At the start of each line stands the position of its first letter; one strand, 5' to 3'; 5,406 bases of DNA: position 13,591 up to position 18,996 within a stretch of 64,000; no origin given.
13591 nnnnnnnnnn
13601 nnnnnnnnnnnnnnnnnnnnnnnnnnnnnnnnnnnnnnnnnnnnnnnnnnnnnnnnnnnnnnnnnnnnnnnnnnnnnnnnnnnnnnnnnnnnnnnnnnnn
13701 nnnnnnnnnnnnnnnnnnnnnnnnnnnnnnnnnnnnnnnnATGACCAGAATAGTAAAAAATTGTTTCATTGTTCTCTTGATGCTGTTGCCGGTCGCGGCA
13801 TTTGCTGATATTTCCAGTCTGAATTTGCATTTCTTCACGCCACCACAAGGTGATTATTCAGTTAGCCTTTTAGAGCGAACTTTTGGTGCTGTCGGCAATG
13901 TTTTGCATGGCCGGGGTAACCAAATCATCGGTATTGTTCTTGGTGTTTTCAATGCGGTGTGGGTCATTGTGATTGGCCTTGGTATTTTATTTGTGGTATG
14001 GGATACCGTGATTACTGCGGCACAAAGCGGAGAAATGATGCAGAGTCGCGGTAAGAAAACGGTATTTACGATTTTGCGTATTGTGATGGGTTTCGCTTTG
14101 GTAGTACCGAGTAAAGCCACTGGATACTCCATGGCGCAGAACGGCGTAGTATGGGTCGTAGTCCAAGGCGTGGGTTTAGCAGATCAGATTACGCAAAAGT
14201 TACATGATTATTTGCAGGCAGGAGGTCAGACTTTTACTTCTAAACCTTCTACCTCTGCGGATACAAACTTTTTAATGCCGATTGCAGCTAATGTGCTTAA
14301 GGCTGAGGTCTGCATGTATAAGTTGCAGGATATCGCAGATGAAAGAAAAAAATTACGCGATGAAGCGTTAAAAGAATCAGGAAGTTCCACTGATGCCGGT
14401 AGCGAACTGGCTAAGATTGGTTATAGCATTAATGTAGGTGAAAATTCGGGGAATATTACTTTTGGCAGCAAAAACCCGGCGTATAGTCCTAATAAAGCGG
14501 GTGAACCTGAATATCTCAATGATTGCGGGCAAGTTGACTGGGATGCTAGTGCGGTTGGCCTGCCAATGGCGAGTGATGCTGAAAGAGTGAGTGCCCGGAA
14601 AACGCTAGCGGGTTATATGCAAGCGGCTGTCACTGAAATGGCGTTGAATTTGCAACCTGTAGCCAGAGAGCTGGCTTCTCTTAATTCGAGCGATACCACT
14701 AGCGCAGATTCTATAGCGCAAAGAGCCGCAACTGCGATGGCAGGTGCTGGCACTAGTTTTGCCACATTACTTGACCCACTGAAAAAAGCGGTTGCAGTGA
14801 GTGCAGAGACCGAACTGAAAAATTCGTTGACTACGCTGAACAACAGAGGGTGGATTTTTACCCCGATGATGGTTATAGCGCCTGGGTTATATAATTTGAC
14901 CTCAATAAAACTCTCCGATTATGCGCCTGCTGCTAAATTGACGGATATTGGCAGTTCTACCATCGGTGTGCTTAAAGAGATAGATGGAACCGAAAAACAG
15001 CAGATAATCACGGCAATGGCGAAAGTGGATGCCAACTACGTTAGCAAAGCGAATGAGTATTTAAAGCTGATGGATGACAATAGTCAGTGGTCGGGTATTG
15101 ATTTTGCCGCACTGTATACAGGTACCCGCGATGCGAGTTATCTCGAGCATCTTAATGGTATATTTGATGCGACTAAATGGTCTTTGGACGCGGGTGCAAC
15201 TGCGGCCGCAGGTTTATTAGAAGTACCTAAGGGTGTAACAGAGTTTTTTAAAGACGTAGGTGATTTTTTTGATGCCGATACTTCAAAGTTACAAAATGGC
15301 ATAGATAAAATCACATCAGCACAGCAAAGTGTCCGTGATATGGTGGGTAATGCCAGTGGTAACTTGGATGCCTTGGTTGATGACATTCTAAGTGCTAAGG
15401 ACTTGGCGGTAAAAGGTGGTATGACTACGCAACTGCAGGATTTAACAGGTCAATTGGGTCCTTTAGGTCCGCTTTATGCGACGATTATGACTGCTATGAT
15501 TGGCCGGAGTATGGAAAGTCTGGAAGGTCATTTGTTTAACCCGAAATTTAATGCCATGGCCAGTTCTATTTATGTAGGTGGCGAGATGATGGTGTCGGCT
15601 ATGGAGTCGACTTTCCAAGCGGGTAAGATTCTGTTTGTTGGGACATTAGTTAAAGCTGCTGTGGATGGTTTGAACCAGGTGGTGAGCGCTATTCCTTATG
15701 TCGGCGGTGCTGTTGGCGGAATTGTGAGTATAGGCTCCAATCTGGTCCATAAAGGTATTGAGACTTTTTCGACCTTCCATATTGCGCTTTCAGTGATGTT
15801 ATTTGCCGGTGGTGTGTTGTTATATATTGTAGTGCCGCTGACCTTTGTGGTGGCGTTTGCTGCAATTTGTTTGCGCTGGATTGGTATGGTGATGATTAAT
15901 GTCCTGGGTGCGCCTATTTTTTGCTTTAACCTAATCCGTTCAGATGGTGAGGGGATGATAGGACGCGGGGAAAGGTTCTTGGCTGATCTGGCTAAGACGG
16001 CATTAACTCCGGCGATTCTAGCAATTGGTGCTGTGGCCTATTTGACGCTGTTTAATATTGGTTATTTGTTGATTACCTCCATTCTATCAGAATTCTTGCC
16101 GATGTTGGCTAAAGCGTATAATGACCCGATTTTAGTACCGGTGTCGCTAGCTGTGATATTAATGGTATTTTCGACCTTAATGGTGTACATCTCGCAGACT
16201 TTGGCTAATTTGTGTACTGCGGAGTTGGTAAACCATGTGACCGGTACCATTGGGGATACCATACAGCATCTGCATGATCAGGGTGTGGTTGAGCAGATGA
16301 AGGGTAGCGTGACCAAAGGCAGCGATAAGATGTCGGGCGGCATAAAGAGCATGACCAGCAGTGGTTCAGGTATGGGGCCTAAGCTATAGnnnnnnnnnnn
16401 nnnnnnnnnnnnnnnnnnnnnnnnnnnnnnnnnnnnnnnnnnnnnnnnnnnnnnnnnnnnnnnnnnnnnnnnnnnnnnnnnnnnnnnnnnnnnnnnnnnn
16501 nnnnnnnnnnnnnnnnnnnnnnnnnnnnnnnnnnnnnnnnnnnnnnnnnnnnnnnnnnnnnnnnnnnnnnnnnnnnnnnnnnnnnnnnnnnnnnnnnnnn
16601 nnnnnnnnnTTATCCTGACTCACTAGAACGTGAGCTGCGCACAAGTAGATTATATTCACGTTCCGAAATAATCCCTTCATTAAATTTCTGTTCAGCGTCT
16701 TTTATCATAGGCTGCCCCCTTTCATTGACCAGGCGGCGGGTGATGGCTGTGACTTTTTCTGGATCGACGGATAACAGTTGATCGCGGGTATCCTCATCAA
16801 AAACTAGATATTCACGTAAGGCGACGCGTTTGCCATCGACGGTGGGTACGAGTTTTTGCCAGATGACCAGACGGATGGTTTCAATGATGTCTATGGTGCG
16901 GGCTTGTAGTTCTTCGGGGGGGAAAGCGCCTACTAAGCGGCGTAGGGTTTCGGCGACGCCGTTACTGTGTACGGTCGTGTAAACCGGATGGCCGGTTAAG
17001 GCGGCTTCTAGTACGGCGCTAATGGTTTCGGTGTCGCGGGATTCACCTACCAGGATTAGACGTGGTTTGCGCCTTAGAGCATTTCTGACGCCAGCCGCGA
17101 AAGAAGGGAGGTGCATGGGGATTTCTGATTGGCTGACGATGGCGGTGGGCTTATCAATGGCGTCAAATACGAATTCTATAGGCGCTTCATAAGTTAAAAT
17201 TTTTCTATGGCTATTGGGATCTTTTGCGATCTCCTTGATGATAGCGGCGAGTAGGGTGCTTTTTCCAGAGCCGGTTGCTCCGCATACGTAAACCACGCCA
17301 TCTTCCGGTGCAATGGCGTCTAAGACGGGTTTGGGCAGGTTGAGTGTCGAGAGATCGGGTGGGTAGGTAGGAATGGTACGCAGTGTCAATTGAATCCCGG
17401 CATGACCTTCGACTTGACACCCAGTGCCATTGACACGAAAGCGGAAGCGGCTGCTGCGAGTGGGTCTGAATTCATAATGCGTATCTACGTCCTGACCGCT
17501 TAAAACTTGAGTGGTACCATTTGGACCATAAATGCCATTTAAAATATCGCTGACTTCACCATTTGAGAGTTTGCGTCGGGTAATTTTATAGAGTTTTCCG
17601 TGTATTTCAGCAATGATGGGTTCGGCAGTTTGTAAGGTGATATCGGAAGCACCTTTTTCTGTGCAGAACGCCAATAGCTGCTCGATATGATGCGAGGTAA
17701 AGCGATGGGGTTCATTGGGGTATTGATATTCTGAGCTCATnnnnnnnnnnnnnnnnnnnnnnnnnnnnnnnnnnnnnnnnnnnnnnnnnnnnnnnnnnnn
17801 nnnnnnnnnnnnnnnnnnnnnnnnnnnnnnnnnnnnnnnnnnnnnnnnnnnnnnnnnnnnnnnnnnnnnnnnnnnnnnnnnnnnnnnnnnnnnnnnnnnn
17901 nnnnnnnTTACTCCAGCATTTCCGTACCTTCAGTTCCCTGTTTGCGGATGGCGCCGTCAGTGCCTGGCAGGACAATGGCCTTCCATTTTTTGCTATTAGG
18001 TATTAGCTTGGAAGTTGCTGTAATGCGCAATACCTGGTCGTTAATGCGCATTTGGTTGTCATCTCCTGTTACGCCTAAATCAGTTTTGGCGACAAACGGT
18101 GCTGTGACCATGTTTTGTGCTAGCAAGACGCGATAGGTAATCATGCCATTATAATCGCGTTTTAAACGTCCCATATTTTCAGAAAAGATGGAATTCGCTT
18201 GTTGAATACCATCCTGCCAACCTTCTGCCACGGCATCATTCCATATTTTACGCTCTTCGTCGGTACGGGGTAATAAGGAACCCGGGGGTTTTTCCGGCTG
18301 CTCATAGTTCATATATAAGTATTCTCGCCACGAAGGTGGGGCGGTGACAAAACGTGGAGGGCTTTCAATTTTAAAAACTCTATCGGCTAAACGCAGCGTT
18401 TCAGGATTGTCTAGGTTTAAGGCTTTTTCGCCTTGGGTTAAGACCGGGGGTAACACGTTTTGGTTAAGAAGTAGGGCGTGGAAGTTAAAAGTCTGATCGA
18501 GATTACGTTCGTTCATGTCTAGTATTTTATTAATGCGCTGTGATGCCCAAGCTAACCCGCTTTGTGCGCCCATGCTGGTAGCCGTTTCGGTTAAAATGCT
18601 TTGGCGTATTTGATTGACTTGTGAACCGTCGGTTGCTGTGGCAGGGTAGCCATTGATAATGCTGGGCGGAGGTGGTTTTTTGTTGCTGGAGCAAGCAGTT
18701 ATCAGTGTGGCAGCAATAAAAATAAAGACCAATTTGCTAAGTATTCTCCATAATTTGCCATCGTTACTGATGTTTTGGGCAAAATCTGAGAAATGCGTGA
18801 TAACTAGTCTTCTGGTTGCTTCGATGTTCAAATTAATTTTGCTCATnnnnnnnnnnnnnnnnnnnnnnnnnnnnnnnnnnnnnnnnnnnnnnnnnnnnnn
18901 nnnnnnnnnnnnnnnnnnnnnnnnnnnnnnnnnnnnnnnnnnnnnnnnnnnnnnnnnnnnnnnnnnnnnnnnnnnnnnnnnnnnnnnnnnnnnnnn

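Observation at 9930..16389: Tandem, diverged duplication of the complete icmV-dotA module, both copies intact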

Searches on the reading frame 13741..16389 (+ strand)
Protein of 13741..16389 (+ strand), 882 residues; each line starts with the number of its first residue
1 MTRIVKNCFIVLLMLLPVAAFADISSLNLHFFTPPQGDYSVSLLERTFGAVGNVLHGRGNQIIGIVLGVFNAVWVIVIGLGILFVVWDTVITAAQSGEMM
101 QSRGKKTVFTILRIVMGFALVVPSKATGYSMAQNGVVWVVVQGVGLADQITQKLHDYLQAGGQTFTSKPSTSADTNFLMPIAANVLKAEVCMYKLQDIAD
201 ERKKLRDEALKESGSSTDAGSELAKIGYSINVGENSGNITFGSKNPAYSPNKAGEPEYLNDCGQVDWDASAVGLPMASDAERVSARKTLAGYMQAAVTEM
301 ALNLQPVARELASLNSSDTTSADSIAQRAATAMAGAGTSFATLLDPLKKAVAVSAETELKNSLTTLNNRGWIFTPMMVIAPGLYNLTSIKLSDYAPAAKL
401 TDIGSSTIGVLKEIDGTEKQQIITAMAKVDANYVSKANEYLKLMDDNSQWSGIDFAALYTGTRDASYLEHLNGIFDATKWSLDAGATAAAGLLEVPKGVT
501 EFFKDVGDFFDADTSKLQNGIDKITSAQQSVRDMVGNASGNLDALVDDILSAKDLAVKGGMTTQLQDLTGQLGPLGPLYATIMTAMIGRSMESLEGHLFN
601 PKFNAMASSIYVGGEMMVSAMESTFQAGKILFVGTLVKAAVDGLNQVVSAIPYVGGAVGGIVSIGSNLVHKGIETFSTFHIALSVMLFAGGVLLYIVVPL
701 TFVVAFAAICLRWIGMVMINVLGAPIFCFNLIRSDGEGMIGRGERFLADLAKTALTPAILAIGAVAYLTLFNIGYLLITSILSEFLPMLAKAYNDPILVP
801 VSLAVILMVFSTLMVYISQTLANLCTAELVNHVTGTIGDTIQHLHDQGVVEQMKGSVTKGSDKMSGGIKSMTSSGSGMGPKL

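Call 4: search_protein_families(library=pfam, proteins=[window:13741-16389:+])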
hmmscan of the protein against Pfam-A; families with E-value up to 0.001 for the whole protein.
window:13741-16389:+ (882 aa): 0 families

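Call 7: search_protein_families(library=ncbifam, proteins=[window:13741-16389:+])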
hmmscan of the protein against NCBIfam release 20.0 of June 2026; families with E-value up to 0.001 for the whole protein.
window:13741-16389:+ (882 aa): 2 families
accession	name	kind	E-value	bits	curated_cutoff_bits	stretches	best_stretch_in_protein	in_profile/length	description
NF033886.1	T4SS_DotA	equivalog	1.1e-52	180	500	1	38-821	2-764/790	type IVB secretion system protein DotA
TIGR04346.1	DotA_TraY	subfamily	1.7e-44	152.5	100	2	40-373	2-320/656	DotA/TraY family protein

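Call 26: search_solved_structures(query=window:13741-16389:+, max_evalue=0.01, show_alignments=1)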
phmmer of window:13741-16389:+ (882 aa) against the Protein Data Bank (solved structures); distinct sequences matched with E-value up to 0.01: 1.
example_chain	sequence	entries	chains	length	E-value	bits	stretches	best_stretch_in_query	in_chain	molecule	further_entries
9ngy_FP1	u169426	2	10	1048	3.3e-26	95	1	8-201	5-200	DotA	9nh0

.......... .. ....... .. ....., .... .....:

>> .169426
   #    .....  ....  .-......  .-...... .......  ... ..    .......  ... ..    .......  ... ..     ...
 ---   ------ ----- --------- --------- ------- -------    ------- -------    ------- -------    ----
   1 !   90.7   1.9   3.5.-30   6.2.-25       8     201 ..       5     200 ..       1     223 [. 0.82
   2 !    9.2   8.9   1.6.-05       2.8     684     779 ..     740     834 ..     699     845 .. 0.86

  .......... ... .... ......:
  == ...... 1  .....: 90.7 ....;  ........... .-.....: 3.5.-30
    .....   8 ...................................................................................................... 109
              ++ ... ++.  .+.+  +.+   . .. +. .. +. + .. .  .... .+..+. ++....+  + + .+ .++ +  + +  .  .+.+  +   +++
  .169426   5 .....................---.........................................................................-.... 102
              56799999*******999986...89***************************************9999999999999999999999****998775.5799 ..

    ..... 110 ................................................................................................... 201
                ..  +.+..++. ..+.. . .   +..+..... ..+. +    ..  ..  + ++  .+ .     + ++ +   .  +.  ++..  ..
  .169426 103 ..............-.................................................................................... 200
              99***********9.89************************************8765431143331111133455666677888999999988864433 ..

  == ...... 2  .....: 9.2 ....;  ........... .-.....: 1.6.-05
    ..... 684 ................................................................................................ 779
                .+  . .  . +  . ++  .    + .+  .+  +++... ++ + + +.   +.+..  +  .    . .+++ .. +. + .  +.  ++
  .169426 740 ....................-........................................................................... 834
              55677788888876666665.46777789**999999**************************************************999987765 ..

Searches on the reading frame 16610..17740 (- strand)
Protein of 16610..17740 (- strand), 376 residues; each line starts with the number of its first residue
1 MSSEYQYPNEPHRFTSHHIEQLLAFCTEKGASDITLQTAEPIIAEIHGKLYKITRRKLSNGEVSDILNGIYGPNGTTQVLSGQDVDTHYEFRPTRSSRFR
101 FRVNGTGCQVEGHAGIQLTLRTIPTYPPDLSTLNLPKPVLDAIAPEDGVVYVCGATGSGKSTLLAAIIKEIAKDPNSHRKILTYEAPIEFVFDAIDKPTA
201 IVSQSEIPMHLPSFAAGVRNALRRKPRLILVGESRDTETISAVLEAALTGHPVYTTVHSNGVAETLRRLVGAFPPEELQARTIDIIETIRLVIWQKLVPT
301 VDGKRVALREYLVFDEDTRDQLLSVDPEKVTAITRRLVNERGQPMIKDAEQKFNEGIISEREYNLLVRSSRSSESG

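Call 4: search_protein_families(library=pfam, proteins=[window:16610-17740:-])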
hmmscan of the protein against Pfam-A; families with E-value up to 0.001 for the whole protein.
window:16610-17740:- (376 aa): 7 families
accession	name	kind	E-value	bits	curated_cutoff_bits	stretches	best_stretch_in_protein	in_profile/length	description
PF00437.27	T2SSE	-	3.7e-33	115.1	24.9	1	137-301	132-281/370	Type II/IV secretion system protein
PF13476.12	AAA_23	-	0.00053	21.1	27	0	143-167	15-39/201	AAA domain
PF01935.23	DUF87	-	0.00059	20.4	23.2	0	152-177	28-53/220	Helicase HerA, central domain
PF13191.12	AAA_16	-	0.00064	20.7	32.6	0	146-254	23-108/167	AAA ATPase domain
PF13555.12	AAA_29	-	0.00064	19.9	27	0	147-168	22-43/61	P-loop containing region of AAA domain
PF05729.18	NACHT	-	0.00076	19.8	26.7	0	149-180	2-33/167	NACHT domain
PF25199.1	nSTAND_NTPase5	-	0.0008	19.7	34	0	147-188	41-82/145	Novel STAND NTPase 5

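Call 7: search_protein_families(library=ncbifam, proteins=[window:16610-17740:-])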
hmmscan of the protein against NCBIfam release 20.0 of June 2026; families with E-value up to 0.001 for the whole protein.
window:16610-17740:- (376 aa): 17 families
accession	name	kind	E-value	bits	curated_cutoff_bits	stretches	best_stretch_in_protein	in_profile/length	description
TIGR02524.1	dot_icm_DotB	equivalog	2.7e-184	612.4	463.3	1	14-369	1-356/358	Dot/Icm type IV secretion system ATPase DotB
TIGR02525.1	plasmid_TraJ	equivalog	1.1e-73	248.4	368.3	1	14-367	7-367/372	plasmid transfer ATPase TraJ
TIGR01420.1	pilT_fam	subfamily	1.1e-62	212.2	319.1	1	19-340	2-308/343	PilT/PilU family type 4a pilus ATPase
TIGR02533.1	type_II_gspE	equivalog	9.8e-27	93.7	630.25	1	143-272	239-359/486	type II secretion system ATPase GspE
NF041000.1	ATPase_ComGA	equivalog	2.7e-26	92.2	300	1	142-299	123-266/267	competence type IV pilus ATPase ComGA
TIGR02538.1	type_IV_pilB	equivalog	4.3e-22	78.4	675.65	1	139-297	308-451/564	type IV-A pilus assembly ATPase PilB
NF053534.1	T4PilAsmATPsTfpB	equivalog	7.9e-22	77.4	850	1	145-278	334-458/584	type IV pilus assembly ATPase TfpB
NF007755.0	PRK10436.1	equivalog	1.6e-21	76.5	617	1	15-298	85-355/465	type II secretion system protein GspE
NF058587.1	archaellum_moto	equivalog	4.2e-15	55.5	550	1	148-272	276-396/527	archaellum flagellar ATPase motor FlaI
TIGR02782.1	TrbB_P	equivalog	9.2e-15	54.7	304.55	1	142-306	132-287/303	P-type conjugative transfer ATPase TrbB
TIGR02788.1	VirB11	equivalog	3.9e-13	49.1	249.95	1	150-273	147-266/308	P-type DNA transfer ATPase VirB11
NF010407.0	PRK13833.1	subfamily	1.7e-12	47.4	499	1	150-292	147-282/323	conjugal transfer protein TrbB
TIGR03819.1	heli_sec_ATPase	hypoth_equivalog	4.1e-11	42.7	373.15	1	138-293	169-323/340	TadA family conjugal transfer-associated ATPase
NF010469.0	PRK13894.1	subfamily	5.5e-11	42.4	508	1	144-271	146-266/320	conjugal transfer ATPase TrbB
NF053672.1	bindosome_BasE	exception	5.3e-08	32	1000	1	143-322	266-449/512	bindosome assembly system ATPase subunit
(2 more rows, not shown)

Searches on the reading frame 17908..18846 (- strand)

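Call 4: search_protein_families(library=pfam, proteins=[window:17908-18846:-])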
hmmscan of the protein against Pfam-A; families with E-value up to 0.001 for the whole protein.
window:17908-18846:- (312 aa): 1 family
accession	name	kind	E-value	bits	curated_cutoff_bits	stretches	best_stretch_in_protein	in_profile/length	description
PF16932.10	T4SS_TraI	-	4.2e-79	265.2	26.1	1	80-290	2-213/213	Type IV secretory system, conjugal DNA-protein transfer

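Call 7: search_protein_families(library=ncbifam, proteins=[window:17908-18846:-])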
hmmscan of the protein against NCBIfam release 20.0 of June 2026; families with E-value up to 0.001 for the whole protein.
window:17908-18846:- (312 aa): 0 families
